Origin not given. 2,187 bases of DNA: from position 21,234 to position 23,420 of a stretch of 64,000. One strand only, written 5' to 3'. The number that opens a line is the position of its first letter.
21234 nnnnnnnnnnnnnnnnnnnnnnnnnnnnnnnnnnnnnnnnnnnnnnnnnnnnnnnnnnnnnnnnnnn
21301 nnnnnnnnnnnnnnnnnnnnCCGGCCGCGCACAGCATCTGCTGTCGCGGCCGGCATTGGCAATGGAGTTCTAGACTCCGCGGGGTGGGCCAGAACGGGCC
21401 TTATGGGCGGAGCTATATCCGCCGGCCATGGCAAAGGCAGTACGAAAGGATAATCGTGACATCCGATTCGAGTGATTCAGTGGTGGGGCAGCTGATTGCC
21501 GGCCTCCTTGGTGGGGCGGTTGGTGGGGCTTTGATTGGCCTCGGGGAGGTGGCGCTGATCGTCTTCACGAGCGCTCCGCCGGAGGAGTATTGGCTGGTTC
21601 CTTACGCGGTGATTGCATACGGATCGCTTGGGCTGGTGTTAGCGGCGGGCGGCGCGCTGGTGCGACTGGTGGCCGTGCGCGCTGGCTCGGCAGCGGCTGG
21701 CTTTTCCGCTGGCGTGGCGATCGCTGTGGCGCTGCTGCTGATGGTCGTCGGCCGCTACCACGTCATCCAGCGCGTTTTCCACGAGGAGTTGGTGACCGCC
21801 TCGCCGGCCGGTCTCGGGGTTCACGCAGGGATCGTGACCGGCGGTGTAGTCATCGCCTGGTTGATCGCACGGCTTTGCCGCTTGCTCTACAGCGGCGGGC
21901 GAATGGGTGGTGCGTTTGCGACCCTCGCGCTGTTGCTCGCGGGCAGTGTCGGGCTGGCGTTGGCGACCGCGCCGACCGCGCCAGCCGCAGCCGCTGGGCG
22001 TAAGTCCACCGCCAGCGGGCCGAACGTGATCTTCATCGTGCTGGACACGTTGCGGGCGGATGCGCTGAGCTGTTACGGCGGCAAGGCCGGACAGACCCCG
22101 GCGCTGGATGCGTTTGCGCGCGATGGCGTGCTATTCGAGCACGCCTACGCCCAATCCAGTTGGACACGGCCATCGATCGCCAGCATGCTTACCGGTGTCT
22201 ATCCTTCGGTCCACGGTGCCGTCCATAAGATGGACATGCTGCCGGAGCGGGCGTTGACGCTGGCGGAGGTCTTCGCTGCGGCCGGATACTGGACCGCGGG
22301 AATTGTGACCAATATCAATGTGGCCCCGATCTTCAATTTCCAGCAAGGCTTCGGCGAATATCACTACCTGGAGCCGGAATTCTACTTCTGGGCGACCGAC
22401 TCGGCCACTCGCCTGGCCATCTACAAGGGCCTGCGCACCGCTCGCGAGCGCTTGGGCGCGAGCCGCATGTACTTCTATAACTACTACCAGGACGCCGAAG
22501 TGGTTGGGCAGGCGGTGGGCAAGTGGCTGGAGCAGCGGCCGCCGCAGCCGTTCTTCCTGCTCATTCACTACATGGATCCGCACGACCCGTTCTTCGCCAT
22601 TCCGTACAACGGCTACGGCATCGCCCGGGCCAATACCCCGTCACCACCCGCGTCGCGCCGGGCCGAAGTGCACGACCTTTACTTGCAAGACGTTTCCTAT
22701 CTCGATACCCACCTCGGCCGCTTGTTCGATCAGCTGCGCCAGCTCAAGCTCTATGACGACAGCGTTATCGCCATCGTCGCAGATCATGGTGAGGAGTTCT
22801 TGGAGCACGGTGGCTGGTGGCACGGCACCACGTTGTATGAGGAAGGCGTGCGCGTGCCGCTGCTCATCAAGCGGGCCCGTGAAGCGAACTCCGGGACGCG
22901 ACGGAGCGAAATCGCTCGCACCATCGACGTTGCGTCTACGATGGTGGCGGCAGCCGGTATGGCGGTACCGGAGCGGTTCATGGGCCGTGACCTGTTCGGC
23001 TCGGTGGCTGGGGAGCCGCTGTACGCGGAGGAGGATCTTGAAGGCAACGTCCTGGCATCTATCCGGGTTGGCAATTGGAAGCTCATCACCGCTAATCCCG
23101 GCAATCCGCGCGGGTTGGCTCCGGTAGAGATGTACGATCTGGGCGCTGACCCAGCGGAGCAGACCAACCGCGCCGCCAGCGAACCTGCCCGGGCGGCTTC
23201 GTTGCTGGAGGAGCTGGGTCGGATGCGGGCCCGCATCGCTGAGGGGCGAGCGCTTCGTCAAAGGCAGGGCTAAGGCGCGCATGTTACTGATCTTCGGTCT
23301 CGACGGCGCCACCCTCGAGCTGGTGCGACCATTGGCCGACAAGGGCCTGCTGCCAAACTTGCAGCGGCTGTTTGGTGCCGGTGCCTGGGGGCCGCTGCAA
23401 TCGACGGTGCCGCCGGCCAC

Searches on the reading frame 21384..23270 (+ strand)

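Call 13: search_protein_families(library=pfam, proteins=[window:21384-23270:+], max_evalue=0.001)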
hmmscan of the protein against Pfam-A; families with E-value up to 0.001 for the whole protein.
window:21384-23270:+ (629 aa): 3 families
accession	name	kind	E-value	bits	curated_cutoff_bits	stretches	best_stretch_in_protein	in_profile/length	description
PF00884.28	Sulfatase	-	1e-46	160.1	25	1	213-526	1-301/301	Sulfatase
PF01663.27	Phosphodiest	-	9.4e-15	55.5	23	1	215-470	1-221/342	Type I phosphodiesterase / nucleotide pyrophosphatase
PF16347.10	SGSH_C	-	1.3e-10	42.1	29.3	1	477-596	4-131/154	N-sulphoglucosamine sulphohydrolase, C-terminal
